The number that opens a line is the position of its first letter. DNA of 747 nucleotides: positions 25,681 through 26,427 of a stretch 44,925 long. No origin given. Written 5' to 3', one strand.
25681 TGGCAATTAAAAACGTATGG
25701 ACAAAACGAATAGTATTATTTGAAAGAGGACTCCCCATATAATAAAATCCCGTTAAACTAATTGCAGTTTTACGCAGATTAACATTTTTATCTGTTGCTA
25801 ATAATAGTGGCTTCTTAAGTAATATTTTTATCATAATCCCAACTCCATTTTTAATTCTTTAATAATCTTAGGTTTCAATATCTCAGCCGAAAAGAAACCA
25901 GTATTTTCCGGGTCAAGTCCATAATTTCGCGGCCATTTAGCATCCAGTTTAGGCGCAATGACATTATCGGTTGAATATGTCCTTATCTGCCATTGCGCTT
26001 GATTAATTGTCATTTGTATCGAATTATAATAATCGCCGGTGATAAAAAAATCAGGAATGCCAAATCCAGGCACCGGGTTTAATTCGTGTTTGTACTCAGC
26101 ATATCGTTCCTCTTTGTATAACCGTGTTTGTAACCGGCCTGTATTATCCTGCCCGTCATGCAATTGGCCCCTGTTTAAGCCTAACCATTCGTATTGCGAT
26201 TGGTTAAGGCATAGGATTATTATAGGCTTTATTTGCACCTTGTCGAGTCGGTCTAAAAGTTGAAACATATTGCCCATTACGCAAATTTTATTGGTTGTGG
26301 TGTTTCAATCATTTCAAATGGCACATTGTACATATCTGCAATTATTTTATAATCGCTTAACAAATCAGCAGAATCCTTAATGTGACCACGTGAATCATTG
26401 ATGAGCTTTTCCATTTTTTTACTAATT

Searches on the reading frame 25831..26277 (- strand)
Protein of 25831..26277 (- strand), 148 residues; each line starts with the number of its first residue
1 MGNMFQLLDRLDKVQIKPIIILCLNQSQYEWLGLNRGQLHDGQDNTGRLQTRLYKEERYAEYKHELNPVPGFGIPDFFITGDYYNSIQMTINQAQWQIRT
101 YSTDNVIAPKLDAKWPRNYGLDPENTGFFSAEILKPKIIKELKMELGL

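Call 80: search_protein_families(library=phrogs, proteins=[window:25831-26277:-], max_evalue=0.001)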
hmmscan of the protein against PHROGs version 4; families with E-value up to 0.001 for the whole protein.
window:25831-26277:- (148 aa): 1 family
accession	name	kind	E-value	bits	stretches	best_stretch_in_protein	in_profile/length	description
phrog_6195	-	tail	1.1e-08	36.1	1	14-146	16-145/147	tail protein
